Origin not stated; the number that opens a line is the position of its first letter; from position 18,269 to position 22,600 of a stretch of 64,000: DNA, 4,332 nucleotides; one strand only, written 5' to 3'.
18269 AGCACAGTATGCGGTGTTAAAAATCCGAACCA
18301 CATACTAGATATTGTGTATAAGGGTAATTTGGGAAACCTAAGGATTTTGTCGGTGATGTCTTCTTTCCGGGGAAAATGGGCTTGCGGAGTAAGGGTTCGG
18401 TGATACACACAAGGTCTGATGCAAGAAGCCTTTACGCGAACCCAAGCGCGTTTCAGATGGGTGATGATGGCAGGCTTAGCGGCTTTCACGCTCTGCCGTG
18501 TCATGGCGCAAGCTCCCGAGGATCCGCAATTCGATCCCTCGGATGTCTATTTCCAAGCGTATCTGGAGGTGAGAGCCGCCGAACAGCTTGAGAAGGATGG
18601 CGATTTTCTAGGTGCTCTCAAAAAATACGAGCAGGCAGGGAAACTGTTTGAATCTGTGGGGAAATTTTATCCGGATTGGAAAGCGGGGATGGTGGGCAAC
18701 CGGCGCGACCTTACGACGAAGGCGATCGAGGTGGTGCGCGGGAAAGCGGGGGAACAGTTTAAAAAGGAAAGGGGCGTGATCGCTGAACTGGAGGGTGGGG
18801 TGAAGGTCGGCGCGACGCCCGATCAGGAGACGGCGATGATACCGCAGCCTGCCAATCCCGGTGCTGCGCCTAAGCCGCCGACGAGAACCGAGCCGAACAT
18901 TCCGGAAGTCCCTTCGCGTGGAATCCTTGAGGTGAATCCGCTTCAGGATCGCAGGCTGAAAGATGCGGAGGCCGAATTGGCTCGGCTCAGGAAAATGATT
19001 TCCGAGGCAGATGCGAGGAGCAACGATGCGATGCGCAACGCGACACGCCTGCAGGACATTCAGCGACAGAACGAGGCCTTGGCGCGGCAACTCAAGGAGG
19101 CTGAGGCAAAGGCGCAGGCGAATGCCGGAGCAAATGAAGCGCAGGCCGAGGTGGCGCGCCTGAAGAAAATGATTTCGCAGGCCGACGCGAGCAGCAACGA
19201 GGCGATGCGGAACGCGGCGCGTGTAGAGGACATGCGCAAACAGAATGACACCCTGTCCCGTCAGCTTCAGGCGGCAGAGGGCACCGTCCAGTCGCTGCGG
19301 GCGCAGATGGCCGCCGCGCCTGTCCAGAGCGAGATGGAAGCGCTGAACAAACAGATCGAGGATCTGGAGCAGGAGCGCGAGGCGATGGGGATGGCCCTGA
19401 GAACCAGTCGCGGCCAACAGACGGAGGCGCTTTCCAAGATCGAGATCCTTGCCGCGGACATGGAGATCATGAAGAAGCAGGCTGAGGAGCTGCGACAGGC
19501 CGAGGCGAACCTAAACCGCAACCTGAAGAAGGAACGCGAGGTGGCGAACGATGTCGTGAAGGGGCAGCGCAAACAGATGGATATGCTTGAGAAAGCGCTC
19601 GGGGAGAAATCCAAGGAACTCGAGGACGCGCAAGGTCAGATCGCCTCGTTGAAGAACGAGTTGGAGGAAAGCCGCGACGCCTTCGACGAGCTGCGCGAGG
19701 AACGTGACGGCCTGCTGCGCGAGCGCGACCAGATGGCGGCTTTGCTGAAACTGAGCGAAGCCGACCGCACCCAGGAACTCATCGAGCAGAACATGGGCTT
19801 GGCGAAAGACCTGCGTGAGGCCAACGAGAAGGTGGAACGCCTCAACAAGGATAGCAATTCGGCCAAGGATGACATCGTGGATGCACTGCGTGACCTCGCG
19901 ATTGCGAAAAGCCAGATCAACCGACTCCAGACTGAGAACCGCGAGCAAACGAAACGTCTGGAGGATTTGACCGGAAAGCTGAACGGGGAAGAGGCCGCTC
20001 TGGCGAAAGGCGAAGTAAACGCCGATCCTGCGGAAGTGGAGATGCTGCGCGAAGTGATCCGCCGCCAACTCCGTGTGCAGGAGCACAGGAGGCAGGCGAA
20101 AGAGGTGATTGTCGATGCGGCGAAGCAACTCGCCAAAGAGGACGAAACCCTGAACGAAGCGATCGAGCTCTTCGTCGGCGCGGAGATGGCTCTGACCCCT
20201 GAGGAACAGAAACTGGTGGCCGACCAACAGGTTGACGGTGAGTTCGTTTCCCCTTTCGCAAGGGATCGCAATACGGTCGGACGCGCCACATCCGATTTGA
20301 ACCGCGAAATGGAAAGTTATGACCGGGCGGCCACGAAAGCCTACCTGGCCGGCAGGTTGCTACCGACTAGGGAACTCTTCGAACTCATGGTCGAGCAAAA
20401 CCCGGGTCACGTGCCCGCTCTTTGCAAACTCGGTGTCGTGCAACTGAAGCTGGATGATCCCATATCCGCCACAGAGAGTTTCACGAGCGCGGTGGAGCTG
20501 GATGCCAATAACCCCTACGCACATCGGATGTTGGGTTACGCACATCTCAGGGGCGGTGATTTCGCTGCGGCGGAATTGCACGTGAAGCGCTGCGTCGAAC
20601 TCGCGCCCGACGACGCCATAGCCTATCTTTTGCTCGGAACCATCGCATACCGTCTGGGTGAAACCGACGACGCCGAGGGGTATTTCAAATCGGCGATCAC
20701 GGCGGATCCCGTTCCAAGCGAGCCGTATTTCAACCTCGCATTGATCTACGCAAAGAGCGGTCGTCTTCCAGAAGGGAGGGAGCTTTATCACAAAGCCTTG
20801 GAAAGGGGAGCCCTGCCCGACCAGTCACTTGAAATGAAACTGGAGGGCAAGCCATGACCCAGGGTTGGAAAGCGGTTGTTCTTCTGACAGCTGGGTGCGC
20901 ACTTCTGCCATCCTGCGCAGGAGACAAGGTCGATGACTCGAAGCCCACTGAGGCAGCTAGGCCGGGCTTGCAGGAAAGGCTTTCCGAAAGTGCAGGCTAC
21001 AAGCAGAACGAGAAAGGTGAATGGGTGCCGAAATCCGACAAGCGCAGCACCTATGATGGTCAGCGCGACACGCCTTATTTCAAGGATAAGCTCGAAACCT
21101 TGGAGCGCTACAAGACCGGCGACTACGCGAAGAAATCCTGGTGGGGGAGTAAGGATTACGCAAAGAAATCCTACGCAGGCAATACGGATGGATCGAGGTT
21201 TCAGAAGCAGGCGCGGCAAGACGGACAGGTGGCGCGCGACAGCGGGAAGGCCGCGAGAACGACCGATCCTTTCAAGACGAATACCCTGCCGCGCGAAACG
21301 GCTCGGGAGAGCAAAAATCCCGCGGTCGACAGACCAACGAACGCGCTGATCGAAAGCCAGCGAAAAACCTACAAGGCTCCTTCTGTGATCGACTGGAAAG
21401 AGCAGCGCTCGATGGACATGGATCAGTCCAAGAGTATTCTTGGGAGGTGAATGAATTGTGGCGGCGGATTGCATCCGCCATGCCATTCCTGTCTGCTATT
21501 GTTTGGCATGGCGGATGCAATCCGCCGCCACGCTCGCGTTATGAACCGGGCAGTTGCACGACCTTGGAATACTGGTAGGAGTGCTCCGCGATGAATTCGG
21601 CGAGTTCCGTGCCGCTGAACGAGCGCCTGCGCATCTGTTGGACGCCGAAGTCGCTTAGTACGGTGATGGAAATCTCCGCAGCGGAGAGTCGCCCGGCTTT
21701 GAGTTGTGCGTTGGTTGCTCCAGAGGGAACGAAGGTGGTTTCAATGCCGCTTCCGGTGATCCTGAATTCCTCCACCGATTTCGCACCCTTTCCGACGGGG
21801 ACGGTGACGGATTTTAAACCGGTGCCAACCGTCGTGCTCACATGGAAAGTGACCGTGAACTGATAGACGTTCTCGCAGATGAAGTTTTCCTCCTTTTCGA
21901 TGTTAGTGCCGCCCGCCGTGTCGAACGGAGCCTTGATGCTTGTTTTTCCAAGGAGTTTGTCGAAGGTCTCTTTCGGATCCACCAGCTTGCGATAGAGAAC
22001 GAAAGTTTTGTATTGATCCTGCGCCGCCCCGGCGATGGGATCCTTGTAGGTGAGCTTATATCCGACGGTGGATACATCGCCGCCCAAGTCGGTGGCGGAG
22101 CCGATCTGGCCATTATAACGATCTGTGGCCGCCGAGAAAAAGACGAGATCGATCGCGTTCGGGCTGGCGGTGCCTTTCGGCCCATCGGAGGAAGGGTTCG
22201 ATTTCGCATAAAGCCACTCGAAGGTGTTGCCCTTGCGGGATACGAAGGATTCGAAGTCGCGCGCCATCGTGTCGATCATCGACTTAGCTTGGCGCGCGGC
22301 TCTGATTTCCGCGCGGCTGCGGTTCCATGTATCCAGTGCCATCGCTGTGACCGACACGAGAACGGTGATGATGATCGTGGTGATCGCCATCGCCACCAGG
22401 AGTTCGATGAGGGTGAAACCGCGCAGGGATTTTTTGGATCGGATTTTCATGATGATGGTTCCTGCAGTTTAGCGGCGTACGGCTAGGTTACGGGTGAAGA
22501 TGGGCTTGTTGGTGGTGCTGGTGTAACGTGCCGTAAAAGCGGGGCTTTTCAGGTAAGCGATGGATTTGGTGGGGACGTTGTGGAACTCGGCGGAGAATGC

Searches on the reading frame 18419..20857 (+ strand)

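Call 72: search_protein_families(library=pfam, proteins=[window:18419-20857:+], max_evalue=0.0001)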
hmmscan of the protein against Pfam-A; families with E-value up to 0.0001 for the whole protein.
window:18419-20857:+ (812 aa): 11 families
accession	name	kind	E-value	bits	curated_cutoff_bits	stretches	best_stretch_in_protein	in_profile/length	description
PF07719.23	TPR_2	-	3.6e-21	73.9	27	0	768-795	2-29/34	Tetratricopeptide repeat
PF13432.12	TPR_16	-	1.6e-20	73.6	32.7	2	704-764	2-62/65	Tetratricopeptide repeat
PF00515.34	TPR_1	-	3.4e-18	65.1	27.8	0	733-764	1-32/34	Tetratricopeptide repeat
PF13431.12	TPR_17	-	9.5e-18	63.4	24.4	0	723-753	3-33/34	Tetratricopeptide repeat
PF13181.12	TPR_8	-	1.3e-14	53.4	25.7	0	735-764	3-32/34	Tetratricopeptide repeat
PF14559.12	TPR_19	-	1.2e-10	42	25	0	712-762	4-54/68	Tetratricopeptide repeat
PF13424.12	TPR_12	-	1.5e-09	38.4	30.1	0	704-762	8-74/77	Tetratricopeptide repeat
PF13414.12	TPR_11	-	3.2e-09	36.8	26.8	0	686-711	15-40/42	TPR repeat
PF07721.20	TPR_4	-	1.3e-06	28.8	27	0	699-719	1-21/26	Tetratricopeptide repeat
PF13428.12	TPR_14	-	2.8e-06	27.9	23.5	0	701-741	3-43/44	Tetratricopeptide repeat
PF13174.12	TPR_6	-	4.3e-06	27.4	26.3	0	735-764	2-31/33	Tetratricopeptide repeat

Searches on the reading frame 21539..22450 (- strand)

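Call 72: search_protein_families(library=pfam, proteins=[window:21539-22450:-], max_evalue=0.0001)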
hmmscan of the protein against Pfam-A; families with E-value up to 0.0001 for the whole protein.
window:21539-22450:- (303 aa): 1 family
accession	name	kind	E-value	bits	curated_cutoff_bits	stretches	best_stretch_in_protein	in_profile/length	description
PF07963.17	N_methyl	-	7.9e-08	32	21.2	1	10-31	5-26/27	Prokaryotic N-terminal methylation motif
